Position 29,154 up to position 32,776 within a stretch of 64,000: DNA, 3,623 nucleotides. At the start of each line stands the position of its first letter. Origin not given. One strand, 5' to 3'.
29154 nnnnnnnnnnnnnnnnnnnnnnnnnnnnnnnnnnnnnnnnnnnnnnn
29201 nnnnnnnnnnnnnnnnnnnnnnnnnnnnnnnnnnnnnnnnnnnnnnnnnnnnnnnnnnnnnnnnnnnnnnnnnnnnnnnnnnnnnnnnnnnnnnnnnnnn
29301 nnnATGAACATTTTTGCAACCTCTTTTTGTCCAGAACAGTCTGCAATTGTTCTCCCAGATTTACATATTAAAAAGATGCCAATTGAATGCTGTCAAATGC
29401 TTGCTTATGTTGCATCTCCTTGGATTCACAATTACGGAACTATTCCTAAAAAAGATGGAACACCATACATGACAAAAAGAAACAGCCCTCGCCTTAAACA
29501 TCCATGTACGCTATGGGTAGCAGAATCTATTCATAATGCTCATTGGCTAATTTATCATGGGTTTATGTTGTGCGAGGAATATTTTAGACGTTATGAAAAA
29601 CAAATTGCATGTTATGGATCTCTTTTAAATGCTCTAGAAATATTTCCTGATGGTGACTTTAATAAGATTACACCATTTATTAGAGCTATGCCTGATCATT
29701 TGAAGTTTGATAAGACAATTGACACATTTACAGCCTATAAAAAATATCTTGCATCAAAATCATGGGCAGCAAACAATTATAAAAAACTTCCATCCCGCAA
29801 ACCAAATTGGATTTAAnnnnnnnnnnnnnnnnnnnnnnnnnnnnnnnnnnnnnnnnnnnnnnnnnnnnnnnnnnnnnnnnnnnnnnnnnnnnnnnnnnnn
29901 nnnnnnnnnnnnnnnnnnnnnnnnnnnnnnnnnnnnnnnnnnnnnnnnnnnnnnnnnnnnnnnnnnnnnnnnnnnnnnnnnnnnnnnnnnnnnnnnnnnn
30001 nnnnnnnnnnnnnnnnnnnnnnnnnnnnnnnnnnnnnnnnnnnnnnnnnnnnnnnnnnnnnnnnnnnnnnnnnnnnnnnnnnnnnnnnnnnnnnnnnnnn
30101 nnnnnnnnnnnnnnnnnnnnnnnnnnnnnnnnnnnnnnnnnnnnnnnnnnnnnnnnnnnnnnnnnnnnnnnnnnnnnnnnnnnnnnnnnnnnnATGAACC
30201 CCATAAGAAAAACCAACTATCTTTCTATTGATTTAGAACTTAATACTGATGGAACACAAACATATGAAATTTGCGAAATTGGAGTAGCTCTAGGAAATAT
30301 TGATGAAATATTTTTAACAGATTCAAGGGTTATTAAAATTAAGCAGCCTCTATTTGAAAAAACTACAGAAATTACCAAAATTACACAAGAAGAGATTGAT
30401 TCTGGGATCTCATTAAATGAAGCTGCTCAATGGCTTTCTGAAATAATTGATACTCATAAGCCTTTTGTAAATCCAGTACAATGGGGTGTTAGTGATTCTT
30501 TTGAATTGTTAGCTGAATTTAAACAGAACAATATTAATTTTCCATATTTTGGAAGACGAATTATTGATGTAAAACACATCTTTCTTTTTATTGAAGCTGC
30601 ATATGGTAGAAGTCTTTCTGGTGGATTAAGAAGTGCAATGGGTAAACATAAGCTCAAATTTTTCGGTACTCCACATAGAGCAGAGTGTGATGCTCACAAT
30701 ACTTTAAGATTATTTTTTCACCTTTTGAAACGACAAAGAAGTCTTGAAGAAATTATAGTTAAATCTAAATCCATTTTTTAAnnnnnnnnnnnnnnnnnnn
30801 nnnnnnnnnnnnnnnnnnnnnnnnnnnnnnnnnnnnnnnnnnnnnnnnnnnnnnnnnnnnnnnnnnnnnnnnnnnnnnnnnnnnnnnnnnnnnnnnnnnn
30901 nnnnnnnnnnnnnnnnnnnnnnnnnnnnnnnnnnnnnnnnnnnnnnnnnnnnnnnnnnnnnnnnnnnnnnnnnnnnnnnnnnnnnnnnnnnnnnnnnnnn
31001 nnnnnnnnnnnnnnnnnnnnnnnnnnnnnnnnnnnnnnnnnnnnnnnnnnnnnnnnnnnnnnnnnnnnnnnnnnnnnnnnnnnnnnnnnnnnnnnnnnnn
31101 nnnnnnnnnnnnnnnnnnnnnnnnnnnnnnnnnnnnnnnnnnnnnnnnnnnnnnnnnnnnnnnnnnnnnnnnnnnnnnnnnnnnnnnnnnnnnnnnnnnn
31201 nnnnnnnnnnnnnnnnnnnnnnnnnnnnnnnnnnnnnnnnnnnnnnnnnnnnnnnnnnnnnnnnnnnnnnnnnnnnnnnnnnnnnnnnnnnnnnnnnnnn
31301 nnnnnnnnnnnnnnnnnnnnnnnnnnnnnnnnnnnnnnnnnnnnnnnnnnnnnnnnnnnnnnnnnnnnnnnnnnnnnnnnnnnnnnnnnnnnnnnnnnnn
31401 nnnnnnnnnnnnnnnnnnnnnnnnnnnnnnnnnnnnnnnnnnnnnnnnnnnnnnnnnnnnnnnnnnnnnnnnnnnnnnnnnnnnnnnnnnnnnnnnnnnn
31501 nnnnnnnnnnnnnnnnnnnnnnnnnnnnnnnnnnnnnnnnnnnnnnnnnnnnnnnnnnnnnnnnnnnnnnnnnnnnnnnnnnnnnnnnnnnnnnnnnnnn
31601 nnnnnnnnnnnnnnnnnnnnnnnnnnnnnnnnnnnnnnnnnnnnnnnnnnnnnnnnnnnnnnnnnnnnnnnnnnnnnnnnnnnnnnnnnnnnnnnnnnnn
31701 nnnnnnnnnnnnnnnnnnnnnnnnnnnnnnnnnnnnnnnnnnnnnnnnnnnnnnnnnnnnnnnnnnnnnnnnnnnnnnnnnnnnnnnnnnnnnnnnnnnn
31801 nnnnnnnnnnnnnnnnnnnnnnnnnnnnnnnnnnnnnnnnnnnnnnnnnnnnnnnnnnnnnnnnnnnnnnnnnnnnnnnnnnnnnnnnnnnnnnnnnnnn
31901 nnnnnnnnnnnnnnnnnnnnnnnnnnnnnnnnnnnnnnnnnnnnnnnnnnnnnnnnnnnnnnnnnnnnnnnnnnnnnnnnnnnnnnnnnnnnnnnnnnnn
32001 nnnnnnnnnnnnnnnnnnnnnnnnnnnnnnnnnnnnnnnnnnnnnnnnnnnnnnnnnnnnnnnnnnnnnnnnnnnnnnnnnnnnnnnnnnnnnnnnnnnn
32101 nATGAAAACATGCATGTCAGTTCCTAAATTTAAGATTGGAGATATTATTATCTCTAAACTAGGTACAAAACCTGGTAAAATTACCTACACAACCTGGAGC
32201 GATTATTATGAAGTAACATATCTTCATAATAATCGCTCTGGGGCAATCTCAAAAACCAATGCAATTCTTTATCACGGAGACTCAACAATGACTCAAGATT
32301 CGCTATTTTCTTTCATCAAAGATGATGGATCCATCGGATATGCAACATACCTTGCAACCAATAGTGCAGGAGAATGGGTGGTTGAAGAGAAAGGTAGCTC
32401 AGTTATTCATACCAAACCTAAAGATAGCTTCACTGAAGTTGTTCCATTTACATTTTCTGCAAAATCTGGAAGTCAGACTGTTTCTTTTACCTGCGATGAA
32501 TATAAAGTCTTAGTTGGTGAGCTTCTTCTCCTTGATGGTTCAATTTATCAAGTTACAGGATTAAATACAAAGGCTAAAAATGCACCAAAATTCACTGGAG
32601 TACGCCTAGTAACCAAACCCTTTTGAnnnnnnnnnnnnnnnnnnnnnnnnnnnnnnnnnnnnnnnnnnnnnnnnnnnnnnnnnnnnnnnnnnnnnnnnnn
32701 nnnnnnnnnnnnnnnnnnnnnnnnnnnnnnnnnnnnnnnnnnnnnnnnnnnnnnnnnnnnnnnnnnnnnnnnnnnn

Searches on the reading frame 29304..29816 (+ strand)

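Call 13: search_protein_families(library=phrogs, proteins=[window:29304-29816:+], max_evalue=0.01)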
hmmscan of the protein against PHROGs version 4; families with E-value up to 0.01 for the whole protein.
window:29304-29816:+ (170 aa): 2 families
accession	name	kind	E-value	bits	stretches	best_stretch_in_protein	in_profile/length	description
phrog_624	-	DNA, RNA and nucleotide metabolism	2.7e-55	189.3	1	1-170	1-157/309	DNA binding protein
phrog_28017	-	unknown function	7.9e-14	52.3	1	129-170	1-42/42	-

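Call 14: search_protein_families(library=pfam, proteins=[window:29304-29816:+], max_evalue=0.05)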
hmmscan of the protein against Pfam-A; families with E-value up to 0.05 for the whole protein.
window:29304-29816:+ (170 aa): 1 family
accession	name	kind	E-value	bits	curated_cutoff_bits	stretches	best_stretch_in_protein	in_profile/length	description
PF03013.19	Pyr_excise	-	1e-09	39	23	1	1-100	1-76/81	Pyrimidine dimer DNA glycosylase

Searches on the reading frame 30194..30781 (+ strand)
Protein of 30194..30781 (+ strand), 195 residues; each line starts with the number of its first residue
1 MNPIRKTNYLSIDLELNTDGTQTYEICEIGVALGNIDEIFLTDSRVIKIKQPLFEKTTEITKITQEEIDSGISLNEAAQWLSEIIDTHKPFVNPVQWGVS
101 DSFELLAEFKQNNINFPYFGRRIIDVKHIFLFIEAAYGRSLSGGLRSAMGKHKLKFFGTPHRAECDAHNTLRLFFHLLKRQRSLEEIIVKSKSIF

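Call 3: search_protein_families(library=pfam, proteins=[window:30194-30781:+], max_evalue=0.1)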
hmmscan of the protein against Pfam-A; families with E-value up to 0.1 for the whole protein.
window:30194-30781:+ (195 aa): 1 family
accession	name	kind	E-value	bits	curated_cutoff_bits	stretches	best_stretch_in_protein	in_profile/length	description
PF00929.31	RNase_T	-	3.5e-09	37.9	24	1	11-174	2-164/164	Exonuclease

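Call 4: search_protein_families(library=phrogs, proteins=[window:30194-30781:+], max_evalue=0.01)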
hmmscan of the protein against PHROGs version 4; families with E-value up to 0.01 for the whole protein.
window:30194-30781:+ (195 aa): 1 family
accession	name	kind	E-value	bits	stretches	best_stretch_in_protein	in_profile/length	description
phrog_192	-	DNA, RNA and nucleotide metabolism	1.2e-13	52.1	1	3-186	102-279/397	DNA polymerase exonuclease subunit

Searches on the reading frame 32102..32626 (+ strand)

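Call 3: search_protein_families(library=pfam, proteins=[window:32102-32626:+], max_evalue=0.1)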
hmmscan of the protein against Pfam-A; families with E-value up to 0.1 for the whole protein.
window:32102-32626:+ (174 aa): 0 families

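Call 4: search_protein_families(library=phrogs, proteins=[window:32102-32626:+], max_evalue=0.01)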
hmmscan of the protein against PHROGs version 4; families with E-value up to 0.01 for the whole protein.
window:32102-32626:+ (174 aa): 1 family
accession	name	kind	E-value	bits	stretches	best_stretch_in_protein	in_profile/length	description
phrog_36463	-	unknown function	1.2e-11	45.9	1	74-171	88-190/197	-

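Call 68: search_protein_families(library=ncbifam, proteins=[window:32102-32626:+], max_evalue=0.01)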
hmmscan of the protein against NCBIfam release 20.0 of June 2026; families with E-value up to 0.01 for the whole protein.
window:32102-32626:+ (174 aa): 0 families
